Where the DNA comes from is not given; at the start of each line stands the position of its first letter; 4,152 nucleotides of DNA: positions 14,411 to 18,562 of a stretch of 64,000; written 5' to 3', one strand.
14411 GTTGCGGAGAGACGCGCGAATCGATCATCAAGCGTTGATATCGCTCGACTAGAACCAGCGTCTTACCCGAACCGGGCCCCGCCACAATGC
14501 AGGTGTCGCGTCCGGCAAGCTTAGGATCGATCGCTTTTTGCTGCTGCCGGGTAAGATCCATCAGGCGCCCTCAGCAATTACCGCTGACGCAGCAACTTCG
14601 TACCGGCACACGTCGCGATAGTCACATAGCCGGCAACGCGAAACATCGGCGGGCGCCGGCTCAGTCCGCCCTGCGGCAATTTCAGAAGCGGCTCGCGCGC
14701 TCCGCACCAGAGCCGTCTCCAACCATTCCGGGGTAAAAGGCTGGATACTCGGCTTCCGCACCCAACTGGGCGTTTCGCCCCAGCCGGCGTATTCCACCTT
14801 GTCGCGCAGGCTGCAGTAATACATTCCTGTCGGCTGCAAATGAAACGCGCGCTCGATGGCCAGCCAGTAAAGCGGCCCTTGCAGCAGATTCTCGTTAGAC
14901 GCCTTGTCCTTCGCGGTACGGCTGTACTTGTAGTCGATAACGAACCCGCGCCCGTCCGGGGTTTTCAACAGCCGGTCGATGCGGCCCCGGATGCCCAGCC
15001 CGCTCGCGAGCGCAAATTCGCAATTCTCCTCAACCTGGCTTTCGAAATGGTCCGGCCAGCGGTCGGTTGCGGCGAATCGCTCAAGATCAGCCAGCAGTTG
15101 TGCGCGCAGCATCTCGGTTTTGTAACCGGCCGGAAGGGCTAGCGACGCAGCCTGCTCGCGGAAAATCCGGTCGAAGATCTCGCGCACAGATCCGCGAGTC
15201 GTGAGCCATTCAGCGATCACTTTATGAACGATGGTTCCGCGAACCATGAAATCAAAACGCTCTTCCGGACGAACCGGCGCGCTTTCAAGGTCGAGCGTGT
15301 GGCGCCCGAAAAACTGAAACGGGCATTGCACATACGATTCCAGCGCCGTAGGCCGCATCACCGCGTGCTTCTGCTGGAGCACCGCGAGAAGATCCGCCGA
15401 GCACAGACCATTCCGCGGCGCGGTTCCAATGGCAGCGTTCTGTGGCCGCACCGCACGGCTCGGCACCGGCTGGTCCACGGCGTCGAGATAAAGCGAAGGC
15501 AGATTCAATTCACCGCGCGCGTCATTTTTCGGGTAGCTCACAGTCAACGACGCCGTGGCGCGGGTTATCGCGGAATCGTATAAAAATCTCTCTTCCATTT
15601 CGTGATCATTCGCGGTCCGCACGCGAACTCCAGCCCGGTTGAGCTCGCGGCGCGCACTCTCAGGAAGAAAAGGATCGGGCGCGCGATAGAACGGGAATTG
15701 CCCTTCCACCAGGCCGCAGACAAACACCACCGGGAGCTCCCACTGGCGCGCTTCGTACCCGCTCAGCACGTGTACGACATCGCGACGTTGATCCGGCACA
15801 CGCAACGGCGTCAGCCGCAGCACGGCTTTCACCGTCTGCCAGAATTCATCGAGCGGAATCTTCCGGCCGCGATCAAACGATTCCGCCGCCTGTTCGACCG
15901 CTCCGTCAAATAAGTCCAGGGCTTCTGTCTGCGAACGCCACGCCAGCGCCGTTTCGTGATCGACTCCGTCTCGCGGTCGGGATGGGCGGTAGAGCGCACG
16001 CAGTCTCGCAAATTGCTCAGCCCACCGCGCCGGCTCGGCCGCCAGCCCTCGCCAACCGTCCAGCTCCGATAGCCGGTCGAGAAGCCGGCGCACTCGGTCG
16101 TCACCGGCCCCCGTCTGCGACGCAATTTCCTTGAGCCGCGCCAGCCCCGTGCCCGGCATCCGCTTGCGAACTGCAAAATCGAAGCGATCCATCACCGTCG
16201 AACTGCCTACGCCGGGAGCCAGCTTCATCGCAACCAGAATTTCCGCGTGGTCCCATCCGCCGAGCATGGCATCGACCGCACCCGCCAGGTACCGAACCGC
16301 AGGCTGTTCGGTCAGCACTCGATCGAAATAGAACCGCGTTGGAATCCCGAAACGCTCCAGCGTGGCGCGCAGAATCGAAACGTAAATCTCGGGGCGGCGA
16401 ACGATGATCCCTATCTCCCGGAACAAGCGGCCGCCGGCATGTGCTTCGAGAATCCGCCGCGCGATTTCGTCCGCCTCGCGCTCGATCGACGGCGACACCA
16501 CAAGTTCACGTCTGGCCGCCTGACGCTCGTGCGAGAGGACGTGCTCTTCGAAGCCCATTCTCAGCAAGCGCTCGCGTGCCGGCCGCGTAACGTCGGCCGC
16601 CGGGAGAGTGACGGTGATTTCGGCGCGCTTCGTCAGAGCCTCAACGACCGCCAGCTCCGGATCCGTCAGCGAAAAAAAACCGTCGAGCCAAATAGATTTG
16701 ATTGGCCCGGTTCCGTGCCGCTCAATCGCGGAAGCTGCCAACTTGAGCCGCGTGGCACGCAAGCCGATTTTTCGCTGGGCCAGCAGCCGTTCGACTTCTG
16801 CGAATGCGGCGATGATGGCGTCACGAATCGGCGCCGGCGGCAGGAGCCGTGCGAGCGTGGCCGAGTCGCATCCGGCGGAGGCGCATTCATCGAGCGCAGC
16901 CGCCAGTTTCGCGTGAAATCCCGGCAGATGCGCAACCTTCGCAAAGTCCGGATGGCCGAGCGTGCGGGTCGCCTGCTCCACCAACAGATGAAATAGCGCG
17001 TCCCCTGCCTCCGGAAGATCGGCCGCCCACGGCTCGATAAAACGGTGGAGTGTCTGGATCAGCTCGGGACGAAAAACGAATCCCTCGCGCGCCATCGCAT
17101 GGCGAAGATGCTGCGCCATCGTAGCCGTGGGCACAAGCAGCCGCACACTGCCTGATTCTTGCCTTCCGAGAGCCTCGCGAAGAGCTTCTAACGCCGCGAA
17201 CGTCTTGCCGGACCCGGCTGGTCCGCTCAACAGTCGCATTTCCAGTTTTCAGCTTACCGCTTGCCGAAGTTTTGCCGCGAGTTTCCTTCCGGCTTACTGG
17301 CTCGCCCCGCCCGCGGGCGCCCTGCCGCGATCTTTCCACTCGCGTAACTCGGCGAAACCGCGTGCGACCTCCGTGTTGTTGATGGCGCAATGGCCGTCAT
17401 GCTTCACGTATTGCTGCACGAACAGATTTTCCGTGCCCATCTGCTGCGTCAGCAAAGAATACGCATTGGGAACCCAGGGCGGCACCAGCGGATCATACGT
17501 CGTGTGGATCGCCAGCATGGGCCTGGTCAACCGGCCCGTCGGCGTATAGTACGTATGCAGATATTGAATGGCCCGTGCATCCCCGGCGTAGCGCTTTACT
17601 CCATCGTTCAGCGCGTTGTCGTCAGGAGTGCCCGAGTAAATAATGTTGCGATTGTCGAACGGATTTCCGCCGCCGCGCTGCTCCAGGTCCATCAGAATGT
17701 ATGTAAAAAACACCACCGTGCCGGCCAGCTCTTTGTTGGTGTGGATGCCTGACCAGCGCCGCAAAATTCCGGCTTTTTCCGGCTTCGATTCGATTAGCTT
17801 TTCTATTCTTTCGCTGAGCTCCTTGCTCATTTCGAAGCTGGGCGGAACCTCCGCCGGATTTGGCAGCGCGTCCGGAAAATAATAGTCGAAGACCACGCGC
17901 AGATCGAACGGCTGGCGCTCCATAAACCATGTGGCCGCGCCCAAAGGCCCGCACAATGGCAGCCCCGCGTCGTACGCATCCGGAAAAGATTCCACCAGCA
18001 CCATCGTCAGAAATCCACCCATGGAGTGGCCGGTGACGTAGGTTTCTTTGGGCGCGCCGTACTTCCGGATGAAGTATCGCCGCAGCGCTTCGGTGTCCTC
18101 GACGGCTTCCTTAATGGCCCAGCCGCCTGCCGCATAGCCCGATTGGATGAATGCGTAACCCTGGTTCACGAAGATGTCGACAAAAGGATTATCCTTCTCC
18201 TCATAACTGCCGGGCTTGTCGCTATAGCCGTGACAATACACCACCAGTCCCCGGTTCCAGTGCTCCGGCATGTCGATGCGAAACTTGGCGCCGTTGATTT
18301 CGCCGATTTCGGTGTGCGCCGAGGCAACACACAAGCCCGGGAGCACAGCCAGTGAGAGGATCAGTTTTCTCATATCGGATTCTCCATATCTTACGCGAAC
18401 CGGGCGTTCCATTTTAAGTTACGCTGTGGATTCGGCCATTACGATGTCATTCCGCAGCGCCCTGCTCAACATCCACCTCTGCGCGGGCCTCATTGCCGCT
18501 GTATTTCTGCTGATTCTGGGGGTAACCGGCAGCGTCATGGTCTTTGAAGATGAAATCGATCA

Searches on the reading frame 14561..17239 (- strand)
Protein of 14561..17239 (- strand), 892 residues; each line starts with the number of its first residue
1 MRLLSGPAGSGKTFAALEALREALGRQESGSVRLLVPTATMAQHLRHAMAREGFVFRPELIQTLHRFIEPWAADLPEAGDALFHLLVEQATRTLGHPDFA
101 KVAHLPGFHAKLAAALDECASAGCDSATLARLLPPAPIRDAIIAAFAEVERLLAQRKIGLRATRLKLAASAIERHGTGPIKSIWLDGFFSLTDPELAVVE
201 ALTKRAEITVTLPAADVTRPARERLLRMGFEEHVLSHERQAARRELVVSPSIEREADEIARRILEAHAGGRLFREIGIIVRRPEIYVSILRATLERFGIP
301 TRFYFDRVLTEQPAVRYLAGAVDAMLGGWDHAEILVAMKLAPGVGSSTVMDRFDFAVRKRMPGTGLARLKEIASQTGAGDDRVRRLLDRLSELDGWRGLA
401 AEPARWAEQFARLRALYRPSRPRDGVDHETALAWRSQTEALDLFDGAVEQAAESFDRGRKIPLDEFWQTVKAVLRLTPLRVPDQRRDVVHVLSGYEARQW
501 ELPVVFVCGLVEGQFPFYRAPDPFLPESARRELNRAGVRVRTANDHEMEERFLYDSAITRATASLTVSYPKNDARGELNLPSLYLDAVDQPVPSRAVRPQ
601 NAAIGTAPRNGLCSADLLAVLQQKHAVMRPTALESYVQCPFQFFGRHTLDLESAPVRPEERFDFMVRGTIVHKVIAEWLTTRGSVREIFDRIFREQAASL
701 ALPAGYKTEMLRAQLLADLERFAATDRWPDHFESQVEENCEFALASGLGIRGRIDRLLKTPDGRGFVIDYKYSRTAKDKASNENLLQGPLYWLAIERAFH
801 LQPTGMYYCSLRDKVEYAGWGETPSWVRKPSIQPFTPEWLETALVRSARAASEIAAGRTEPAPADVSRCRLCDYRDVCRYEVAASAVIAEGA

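Call 52: search_protein_families(library=pfam, proteins=[window:14561-17239:-], max_evalue=0.00001)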
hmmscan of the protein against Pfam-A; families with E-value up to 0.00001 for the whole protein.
window:14561-17239:- (892 aa): 3 families
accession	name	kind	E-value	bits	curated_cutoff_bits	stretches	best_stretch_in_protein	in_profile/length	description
PF12705.13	PDDEXK_1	-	7.8e-31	108.3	22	1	630-879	4-247/247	PD-(D/E)XK nuclease superfamily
PF21445.3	ADDB_N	-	1e-08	35.2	26.6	0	99-216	106-235/290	ADDB, N-terminal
PF13604.12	AAA_30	-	7.1e-06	26.3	27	0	2-50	21-67/191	AAA domain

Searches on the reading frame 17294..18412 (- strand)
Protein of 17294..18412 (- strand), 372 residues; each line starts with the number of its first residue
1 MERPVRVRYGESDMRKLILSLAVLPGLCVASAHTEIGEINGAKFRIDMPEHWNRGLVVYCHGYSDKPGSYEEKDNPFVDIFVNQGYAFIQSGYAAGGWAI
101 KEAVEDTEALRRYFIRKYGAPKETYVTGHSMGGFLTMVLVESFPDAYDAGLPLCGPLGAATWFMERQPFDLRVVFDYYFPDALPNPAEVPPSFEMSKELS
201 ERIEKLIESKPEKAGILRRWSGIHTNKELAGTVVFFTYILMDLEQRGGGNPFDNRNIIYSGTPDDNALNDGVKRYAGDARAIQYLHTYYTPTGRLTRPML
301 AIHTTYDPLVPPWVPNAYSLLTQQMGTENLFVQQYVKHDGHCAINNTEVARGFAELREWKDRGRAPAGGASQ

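Call 52: search_protein_families(library=pfam, proteins=[window:17294-18412:-], max_evalue=0.00001)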
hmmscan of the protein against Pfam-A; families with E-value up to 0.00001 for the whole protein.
window:17294-18412:- (372 aa): 2 families
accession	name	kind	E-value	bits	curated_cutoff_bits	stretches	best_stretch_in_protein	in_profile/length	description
PF00326.27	Peptidase_S9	-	4.3e-08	33.4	22.6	0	102-159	43-101/213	Prolyl oligopeptidase family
PF12146.15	Hydrolase_4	-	7.2e-08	32.5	27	1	53-162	3-115/239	Serine aminopeptidase, S33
